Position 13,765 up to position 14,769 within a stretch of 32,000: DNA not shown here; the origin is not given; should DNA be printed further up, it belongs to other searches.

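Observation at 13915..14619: Unknown 234-aa gene translationally tied to the restriction gene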

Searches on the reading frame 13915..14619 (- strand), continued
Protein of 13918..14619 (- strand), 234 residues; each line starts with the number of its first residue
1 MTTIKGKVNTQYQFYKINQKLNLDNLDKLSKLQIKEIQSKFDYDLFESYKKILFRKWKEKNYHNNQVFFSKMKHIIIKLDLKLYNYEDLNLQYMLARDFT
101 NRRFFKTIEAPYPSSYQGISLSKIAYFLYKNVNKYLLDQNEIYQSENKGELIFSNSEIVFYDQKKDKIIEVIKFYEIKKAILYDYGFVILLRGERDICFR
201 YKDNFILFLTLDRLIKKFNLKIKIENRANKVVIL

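Call 53: find_encoding_contigs(protein=P0026, flank=7000, max_places=1)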
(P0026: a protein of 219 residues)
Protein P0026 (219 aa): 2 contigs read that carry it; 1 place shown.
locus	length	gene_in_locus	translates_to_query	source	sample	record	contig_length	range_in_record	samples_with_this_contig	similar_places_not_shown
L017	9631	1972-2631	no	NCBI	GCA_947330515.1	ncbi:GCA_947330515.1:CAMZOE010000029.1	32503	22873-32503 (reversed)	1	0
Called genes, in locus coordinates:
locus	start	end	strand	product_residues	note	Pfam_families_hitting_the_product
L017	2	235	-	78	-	?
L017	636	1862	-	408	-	PF04973:NMN_transporter (weak)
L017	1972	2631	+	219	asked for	-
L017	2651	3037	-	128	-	PF11969:DcpS_C, PF01230:HIT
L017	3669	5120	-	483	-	-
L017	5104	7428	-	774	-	-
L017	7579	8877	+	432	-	PF00342:PGI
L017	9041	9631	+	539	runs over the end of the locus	PF00005:ABC_tran, PF13304:AAA_21 (weak)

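Call 59: fold_search(model_id=the predicted structure, library=viral)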
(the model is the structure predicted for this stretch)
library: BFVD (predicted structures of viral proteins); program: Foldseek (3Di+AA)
matches with E <= 10: 600; with E <= 0.001: 2
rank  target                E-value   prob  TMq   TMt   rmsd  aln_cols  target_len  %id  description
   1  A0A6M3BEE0            4.2e-05  1.00  0.36  0.29  11.4       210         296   10  (no name in the UniProt tables at hand)
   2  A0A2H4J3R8            8.2e-04  1.00  0.31  0.55   5.4       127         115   19  Uncharacterized protein [uncultured Caudovirales phage]
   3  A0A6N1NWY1            1.5e-03  1.00  0.31  0.49  10.0       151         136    9  Uncharacterized protein [Tupanvirus soda lake]
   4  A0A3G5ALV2            2.0e-03  1.00  0.31  0.29   7.4       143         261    8  RanBD1 domain-containing protein [Sylvanvirus sp.]
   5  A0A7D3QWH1            2.4e-03  0.98  0.30  0.16  17.6       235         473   13  Globin/protoglobin [Fadolivirus FV1/VV64]
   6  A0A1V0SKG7            3.2e-03  0.96  0.29  0.15  16.8       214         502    9  Uncharacterized protein [Klosneuvirus KNV1]
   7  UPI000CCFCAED         3.6e-03  0.99  0.30  0.26  13.1       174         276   14  (no name look-up for this kind of identifier)
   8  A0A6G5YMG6            5.1e-03  1.00  0.22  0.51   4.6        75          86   20  (no name in the UniProt tables at hand)
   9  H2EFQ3                1.1e-02  0.30  0.16  0.11  14.2       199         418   14  Putative BTB_POZ domain-containing protein [Moumouvirus sp. 'Monve']
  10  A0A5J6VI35            1.6e-02  0.54  0.28  0.21  23.9       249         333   14  Uncharacterized protein [Megaviridae environmental sample]
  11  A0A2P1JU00            1.8e-02  0.54  0.26  0.19  20.0       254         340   12  Putative tail tape measure protein [Anoxybacillus phage A403]
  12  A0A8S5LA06            1.8e-02  0.51  0.22  0.18  17.7       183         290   11  Uncharacterized protein [Myoviridae sp. ctPuP5]
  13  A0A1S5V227            1.8e-02  0.18  0.14  0.07  17.7       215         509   15  (no name in the UniProt tables at hand)
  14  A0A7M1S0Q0            2.0e-02  0.99  0.25  0.46   6.1        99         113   10  Uncharacterized protein [uncultured phage cr127_1]
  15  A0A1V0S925            2.5e-02  0.98  0.28  0.16   4.4       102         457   15  Regulator of G protein signaling domain [Catovirus CTV1]
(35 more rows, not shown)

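Call 76: search_dna_similar(query=window:13918-14619:-, collection=phages, mode=protein, max_evalue=0.01, max_rows=5)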
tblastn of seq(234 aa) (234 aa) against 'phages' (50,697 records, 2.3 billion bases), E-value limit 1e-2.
No match.

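Call 77: search_dna_similar(query=window:13918-14619:-, collection=plasmids, mode=protein, max_evalue=0.01, max_rows=5)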
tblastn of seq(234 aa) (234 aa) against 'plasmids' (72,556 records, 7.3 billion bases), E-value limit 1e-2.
No match.
